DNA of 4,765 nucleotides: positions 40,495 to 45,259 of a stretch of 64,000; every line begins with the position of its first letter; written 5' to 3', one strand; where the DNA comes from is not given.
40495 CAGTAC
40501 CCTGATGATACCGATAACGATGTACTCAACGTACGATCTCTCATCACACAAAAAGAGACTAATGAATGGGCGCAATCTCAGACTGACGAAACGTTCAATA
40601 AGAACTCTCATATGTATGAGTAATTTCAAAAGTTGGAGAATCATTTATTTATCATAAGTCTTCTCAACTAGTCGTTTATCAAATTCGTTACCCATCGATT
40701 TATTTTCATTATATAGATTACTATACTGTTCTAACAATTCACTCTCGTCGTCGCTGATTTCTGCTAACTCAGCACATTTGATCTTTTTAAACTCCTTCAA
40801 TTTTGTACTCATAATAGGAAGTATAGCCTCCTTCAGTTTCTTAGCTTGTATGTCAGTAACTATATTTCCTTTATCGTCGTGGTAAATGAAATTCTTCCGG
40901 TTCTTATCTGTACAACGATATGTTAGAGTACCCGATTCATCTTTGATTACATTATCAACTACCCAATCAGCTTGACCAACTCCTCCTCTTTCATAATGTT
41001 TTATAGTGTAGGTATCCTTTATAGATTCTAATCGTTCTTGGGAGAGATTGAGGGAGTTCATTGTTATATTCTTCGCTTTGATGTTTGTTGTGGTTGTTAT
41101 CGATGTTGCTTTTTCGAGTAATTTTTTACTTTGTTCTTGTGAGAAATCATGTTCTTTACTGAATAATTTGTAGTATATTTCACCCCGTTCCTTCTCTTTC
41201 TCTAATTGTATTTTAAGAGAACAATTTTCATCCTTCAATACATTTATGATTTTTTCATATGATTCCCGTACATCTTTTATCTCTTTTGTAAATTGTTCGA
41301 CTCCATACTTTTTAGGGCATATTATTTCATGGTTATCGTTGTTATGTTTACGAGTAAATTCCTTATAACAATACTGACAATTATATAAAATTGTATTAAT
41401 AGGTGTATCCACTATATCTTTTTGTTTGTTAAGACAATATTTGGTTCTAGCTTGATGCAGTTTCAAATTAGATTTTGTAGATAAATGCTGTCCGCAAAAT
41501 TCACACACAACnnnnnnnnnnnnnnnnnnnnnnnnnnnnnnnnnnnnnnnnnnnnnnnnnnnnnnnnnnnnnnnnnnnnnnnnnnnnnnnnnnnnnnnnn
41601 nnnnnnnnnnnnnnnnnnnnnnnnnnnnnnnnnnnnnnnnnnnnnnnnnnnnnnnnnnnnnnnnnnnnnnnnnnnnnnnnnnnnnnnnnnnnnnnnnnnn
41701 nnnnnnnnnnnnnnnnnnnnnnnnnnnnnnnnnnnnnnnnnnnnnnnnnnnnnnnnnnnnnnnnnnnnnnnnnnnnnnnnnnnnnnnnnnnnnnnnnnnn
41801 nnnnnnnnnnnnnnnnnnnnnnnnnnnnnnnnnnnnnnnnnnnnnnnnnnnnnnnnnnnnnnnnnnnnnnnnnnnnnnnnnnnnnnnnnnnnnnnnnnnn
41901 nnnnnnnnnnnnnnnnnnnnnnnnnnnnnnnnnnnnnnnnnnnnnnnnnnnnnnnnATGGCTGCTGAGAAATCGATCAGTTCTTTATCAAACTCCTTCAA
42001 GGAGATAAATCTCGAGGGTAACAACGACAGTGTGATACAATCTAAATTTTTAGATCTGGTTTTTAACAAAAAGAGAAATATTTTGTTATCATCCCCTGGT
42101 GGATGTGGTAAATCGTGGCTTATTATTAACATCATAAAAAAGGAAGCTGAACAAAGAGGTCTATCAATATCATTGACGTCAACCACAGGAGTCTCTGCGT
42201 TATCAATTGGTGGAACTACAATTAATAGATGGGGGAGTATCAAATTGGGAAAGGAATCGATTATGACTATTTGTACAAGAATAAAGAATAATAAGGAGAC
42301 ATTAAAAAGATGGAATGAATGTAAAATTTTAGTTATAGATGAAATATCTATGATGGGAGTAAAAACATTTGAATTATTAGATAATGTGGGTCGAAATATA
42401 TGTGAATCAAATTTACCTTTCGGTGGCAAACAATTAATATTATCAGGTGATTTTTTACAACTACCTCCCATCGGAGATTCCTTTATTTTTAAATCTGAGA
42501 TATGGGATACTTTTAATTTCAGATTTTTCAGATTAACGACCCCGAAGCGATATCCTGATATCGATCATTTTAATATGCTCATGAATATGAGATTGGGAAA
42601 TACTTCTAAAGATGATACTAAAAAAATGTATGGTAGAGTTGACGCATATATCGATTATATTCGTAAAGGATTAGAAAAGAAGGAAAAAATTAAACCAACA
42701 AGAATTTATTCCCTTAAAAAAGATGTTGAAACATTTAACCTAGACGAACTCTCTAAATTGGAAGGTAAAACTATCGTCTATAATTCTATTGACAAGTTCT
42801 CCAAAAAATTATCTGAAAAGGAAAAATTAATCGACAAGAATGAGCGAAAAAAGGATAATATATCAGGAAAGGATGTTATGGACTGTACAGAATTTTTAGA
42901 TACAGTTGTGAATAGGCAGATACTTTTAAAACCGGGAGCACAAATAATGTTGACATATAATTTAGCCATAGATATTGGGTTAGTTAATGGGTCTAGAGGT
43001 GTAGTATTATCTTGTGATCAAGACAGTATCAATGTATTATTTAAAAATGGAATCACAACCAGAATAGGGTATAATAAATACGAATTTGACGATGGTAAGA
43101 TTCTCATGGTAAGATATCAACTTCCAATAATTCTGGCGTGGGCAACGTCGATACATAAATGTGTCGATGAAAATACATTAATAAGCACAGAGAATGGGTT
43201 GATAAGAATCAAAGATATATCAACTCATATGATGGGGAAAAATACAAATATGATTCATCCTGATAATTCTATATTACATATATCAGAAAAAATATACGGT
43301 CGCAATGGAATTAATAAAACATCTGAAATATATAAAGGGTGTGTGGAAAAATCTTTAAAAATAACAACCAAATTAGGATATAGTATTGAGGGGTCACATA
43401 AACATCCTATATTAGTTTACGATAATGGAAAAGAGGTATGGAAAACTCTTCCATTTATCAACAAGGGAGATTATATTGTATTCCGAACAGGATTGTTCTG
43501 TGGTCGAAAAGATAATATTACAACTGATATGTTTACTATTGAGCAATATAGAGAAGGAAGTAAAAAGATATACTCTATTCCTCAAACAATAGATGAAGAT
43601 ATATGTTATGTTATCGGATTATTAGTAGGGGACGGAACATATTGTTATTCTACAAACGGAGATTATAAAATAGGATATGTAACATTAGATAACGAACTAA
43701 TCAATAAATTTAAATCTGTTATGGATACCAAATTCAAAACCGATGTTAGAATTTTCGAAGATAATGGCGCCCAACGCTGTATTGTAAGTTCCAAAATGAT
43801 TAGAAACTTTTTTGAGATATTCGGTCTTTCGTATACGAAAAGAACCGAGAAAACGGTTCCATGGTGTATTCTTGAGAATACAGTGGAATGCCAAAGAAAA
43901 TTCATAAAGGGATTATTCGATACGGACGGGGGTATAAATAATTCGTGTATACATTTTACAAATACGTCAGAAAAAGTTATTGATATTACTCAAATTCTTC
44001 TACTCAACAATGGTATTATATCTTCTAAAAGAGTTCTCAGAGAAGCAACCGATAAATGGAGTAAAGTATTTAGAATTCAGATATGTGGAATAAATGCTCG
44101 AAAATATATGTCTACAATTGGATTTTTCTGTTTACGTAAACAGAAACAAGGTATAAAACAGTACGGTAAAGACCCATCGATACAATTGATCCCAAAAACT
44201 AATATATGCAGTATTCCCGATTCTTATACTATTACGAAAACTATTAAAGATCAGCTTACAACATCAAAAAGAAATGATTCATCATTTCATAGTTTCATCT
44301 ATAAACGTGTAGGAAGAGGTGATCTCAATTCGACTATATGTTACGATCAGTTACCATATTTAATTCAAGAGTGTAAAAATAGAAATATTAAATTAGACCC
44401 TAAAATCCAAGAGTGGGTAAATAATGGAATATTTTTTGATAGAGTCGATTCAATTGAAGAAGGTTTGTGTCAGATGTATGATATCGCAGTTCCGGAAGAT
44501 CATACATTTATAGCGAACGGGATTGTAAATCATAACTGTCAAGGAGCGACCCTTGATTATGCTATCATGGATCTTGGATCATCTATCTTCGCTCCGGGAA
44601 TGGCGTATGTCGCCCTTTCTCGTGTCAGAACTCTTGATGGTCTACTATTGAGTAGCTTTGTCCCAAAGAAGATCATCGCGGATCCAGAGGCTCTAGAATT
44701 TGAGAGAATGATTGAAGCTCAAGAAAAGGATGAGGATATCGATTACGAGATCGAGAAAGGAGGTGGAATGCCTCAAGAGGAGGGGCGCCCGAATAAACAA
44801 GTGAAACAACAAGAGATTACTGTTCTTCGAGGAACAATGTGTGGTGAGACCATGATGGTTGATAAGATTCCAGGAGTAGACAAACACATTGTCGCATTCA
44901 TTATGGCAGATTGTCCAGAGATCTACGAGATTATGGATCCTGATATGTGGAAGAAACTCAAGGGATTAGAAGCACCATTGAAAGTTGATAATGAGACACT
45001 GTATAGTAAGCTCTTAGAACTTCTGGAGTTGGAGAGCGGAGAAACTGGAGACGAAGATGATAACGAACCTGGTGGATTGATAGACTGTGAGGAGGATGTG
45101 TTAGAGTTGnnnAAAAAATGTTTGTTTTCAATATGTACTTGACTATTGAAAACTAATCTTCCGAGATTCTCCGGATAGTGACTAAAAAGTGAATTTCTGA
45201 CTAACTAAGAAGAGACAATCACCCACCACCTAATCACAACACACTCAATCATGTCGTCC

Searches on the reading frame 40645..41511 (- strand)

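Call 50: search_protein_families(library=pfam, proteins=[window:40645-41511:-], max_evalue=0.001)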
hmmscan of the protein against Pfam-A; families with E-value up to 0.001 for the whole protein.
window:40645-41511:- (288 aa): 1 family
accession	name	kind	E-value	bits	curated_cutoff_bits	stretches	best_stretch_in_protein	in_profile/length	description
PF00096.32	zf-C2H2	-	9.7e-05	23.1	25.2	0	2-21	2-21/23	Zinc finger, C2H2 type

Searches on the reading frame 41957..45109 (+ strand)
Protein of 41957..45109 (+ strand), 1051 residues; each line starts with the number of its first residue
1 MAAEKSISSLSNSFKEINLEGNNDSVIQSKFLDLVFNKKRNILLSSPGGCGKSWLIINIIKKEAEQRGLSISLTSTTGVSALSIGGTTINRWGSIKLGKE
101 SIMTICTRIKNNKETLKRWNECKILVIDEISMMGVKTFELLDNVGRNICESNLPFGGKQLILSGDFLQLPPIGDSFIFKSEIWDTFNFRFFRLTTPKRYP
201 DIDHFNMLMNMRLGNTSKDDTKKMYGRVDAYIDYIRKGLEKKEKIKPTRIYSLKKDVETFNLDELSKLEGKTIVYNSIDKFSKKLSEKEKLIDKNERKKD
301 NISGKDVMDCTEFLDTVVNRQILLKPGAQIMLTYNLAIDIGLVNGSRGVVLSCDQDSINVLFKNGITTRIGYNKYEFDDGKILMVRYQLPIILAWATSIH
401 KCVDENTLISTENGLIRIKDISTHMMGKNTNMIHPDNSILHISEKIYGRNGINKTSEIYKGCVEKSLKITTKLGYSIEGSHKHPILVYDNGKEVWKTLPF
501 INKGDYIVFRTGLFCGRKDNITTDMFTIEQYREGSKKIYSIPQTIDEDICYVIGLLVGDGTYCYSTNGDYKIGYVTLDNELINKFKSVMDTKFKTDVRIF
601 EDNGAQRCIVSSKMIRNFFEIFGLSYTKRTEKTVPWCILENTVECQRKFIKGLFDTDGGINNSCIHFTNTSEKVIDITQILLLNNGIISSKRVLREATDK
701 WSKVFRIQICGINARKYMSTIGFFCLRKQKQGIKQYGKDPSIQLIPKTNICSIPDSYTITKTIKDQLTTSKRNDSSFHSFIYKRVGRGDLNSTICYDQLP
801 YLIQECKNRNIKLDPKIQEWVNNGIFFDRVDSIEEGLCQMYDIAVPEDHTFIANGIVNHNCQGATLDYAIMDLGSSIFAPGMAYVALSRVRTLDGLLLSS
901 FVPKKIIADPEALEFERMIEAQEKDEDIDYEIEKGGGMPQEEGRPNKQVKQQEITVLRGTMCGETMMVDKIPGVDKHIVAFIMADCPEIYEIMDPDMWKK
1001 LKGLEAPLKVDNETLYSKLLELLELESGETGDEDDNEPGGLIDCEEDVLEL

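Call 7: search_protein_families(library=pfam, proteins=[window:41957-45109:+], max_evalue=0.01)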
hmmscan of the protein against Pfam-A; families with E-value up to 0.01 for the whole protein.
window:41957-45109:+ (1051 aa): 7 families
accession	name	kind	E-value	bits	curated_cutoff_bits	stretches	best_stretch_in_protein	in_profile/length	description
PF05970.20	PIF1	-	2e-28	99.9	25.9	1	28-237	11-214/223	PIF1-like helicase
PF14528.11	LAGLIDADG_3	-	7.3e-15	55.4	22.5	1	644-722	1-82/82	LAGLIDADG-like domain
PF14890.11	Intein_splicing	-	4.8e-12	46.4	35.8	1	437-860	30-155/155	Intein splicing domain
PF13245.12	AAA_19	-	5.5e-08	33.5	25.1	1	38-173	10-133/134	AAA domain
PF21530.3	Pif1_2B_dom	-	1.1e-07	31.9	23.9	1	317-351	11-45/47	DNA helicase Pif1, 2B domain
PF13604.12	AAA_30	-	1.3e-05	25.5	27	1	35-217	13-174/191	AAA domain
PF12775.13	AAA_7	-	0.0038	17.2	25.8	1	22-74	16-70/181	P-loop containing dynein motor region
